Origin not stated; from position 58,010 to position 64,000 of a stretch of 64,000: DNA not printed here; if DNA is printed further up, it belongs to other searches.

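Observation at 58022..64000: Second giant polyvalent-type gene abuts the opposite (5') side of the same tRNA: probable second mobile element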

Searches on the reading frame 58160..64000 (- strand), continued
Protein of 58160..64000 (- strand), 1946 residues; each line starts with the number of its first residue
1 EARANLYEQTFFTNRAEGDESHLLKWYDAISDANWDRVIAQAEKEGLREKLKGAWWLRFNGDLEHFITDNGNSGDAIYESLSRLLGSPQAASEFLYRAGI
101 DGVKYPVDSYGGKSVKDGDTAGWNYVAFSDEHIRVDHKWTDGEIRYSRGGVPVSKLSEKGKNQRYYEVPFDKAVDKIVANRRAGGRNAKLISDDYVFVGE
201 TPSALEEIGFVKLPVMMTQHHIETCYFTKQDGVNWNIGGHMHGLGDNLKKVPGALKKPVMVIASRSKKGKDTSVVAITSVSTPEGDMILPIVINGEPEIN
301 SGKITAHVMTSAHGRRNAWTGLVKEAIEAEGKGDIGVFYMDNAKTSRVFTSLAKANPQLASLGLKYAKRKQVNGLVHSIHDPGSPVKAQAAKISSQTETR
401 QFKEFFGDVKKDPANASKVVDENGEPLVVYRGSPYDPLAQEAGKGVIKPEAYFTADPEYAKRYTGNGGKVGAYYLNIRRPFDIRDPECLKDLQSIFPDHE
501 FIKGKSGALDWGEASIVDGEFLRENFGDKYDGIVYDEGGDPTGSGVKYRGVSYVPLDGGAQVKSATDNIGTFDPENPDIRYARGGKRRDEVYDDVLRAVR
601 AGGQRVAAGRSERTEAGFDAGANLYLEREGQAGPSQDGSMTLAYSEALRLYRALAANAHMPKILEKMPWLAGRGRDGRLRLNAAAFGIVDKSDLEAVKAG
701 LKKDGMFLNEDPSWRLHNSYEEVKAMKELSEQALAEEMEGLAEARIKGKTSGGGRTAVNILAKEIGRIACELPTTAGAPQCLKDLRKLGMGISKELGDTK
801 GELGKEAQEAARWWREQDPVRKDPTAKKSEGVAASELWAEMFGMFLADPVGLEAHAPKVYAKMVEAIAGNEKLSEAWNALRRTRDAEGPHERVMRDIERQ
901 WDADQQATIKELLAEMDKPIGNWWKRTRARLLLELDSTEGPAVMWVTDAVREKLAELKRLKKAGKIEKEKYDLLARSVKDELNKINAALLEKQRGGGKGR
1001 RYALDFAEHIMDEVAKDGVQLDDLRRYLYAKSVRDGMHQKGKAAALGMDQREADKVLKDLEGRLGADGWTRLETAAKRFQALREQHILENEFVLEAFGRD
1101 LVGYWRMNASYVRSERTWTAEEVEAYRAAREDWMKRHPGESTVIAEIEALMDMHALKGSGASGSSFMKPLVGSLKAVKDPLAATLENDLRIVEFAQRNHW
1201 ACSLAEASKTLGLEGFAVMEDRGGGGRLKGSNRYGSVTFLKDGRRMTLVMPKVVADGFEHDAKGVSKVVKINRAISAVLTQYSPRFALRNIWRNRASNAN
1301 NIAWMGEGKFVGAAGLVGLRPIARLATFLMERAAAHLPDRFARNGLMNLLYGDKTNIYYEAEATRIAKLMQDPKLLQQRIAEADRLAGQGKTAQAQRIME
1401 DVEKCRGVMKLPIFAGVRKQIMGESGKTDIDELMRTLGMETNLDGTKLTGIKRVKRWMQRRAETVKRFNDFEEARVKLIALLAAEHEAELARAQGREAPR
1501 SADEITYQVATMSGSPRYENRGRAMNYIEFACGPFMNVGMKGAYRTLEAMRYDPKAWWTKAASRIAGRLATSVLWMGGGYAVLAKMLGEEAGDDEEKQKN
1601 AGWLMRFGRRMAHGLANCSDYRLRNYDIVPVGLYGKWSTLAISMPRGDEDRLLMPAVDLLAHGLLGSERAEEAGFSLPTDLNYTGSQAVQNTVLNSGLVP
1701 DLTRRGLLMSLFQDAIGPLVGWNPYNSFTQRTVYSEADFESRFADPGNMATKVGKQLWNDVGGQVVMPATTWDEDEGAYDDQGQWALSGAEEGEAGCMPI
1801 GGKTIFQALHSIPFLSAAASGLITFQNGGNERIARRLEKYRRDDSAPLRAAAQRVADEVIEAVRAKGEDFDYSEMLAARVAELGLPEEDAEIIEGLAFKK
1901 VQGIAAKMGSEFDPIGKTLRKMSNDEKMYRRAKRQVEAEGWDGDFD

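Call 78: find_encoding_contigs(protein=P0414, flank=10000, max_places=10)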
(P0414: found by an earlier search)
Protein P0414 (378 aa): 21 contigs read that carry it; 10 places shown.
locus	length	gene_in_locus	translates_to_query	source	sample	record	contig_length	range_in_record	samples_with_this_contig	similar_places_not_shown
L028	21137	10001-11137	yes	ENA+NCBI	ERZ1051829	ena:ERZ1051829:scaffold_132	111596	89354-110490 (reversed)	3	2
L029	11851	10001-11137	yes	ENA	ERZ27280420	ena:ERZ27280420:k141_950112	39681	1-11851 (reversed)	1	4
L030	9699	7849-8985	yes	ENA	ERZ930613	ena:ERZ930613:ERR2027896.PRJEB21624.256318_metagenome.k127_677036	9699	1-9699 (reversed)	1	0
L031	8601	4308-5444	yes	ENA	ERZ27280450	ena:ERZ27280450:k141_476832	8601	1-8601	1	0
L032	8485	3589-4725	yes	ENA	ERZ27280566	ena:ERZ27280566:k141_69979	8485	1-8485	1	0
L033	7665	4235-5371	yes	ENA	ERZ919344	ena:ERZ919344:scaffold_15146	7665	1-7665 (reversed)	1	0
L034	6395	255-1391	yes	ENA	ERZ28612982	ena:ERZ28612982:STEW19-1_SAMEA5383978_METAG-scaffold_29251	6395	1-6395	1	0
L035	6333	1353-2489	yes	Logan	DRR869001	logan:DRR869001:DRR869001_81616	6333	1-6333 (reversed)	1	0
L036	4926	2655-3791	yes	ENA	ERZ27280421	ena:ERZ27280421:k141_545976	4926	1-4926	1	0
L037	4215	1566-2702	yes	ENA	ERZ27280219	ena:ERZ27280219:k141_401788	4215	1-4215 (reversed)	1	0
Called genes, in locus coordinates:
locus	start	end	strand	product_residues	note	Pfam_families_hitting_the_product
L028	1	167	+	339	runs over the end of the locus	-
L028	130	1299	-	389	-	PF01979:Amidohydro_1, PF12890:DHOase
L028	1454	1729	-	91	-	-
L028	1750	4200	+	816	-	PF12951:PATR (weak), PF13385:Laminin_G_3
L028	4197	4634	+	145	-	-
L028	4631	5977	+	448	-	PF12708:Pect-lyase_RHGA_epim (weak), PF00295:Glyco_hydro_28, PF13229:Beta_helix (faint)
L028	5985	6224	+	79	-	PF02604:PhdYeFM_antitox (weak)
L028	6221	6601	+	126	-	-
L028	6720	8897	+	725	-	PF17678:Glyco_hydro_92N, PF07971:Glyco_hydro_92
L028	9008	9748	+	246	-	-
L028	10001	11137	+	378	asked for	-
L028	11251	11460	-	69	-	PF07927:HicA_toxin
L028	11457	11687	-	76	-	PF15919:HicB_lk_antitox, PF21748:UPF0150 (weak)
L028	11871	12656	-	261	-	PF12158:DUF3592 (weak)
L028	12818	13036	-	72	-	-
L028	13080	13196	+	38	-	-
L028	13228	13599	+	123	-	-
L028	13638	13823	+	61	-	-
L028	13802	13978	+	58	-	PF21983:NikA-like (weak)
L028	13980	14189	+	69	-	-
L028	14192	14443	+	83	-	-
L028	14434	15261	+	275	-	-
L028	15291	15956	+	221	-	-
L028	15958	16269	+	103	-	-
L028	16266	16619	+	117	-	-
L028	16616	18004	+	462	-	PF00145:DNA_methylase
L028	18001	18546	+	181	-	-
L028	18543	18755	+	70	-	-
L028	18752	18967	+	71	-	-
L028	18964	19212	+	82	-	-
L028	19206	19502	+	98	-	-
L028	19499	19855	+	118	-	PF14359:DUF4406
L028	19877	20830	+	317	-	-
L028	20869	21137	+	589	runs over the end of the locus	PF03796:DnaB_C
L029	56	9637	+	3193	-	PF18819:MuF_C, PF18760:ART-PolyVal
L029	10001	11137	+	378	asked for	-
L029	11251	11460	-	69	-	PF07927:HicA_toxin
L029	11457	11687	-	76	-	PF15919:HicB_lk_antitox, PF21748:UPF0150 (weak)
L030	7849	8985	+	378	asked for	-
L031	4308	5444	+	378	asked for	-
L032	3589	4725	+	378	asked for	-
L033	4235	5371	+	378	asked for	-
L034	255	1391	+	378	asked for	-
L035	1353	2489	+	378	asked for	-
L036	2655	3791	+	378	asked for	-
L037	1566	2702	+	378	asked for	-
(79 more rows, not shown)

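Call 98: search_solved_structures(query=A4, max_evalue=10, show_alignments=3)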
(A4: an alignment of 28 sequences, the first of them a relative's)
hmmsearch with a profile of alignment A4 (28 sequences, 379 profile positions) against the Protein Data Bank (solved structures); distinct sequences matched with E-value up to 10: 3.
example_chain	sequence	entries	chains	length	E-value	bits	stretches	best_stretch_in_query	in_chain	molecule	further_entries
3ds1_A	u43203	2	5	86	0.62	12.2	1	197-232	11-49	HIV-1 CAPSID PROTEIN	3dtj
2ont_A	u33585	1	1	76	1.2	11.3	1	197-232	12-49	Capsid protein p24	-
4evq_A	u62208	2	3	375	2.2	10.4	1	342-372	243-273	Putative ABC transporter subunit, substrate-binding component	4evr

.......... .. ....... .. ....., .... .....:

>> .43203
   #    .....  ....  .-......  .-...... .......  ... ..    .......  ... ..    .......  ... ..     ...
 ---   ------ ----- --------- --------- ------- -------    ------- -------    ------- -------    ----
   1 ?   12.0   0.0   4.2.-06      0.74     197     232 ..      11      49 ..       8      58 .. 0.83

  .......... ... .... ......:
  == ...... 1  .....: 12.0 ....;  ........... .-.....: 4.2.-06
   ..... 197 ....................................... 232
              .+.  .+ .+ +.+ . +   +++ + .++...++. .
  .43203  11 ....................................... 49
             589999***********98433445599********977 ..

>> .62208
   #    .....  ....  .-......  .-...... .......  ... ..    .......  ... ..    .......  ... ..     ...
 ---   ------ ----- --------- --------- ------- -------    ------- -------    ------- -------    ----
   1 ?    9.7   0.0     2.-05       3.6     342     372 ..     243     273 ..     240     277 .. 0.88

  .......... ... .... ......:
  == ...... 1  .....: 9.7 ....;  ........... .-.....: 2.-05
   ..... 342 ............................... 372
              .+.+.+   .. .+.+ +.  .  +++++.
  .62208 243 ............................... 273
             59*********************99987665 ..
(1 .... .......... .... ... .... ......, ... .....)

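Call 99: search_protein_families(library=pfam, alignment_id=A4, max_evalue=10)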
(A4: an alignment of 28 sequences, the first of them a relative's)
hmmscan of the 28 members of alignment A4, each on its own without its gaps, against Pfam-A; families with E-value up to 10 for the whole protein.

A. member 1, P0373 (378 aa): 2 families
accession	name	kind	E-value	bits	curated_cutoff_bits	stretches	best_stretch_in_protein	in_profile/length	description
PF13797.11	Post_transc_reg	-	0.06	13.5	25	1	129-176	24-71/83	Post-transcriptional regulator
PF20606.3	DUF6799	-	0.11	12.7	26.8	1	228-256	23-51/63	Domain of unknown function (DUF6799)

B. families by the number of members that match (of 28 scanned): 12 families
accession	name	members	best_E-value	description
PF00589.27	Phage_integrase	4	0.0021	Phage integrase family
PF20606.3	DUF6799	2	0.056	Domain of unknown function (DUF6799)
PF13977.11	TetR_C_6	1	0.00012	BetI-type transcriptional repressor, C-terminal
PF13102.12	Phage_int_SAM_5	1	0.041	Phage integrase SAM-like domain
PF13797.11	Post_transc_reg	1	0.06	Post-transcriptional regulator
PF23376.1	Fn3_VIN3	1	0.062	VIN3-like, fibronectin type-III domain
PF12920.12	TcdA_TcdB_pore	1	0.064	TcdA/TcdB pore forming domain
PF07497.18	Rho_RNA_bind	1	0.08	Rho termination factor, RNA-binding domain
PF19212.5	CoV_NSP2_C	1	0.16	Coronavirus replicase NSP2, C-terminal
PF14265.11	DUF4355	1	0.18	Capsid assembly scaffolding protein Gp46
PF21854.2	Treslin_N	1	0.18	Treslin, N-terminal domain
PF02064.20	MAS20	1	0.49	MAS20 protein import receptor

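Call 116: find_encoding_contigs(protein=P0126, flank=10000, max_places=3)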
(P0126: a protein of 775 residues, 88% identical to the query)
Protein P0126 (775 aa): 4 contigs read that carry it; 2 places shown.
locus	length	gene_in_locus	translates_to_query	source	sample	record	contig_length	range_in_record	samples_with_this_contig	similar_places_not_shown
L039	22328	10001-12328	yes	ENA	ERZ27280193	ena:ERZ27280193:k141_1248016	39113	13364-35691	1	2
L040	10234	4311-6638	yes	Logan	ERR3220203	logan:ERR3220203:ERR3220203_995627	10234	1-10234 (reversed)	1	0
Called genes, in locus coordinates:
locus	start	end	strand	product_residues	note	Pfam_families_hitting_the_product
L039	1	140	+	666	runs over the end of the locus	-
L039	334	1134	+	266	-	-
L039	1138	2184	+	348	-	PF17236:SU10_MCP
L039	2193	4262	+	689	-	-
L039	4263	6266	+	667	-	-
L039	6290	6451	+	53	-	-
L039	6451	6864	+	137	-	-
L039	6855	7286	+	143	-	PF07087:DUF1353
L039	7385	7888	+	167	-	-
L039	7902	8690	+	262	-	-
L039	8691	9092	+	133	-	-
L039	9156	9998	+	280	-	-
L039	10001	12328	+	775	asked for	-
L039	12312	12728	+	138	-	-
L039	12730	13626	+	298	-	-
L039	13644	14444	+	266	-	-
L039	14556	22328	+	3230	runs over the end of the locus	PF18838:LPD23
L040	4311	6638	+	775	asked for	-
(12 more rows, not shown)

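Call 118: search_protein_families(library=phrogs, proteins=[L039:334-1134:+, L039:1138-2184:+, L039:2193-4262:+, L039:4263-6266:+, L025:304-1269:+, L025:8496-9773:+], max_evalue=0.01)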
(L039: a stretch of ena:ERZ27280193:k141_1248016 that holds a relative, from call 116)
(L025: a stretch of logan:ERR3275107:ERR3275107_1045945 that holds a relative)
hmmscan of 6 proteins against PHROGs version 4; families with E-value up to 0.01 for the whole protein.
L039:334-1134:+ (266 aa): 1 family
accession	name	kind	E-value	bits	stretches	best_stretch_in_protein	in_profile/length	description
phrog_8865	-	head and packaging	9.7e-06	26.5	1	4-92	20-106/297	head scaffolding protein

L039:1138-2184:+ (348 aa): 1 family
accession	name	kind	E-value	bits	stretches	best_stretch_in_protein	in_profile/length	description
phrog_926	-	unknown function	0.0061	17.9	0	65-107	23-67/69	-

L039:2193-4262:+ (689 aa): 0 families

L039:4263-6266:+ (667 aa): 0 families

L025:304-1269:+ (321 aa): 0 families

L025:8496-9773:+ (425 aa): 0 families
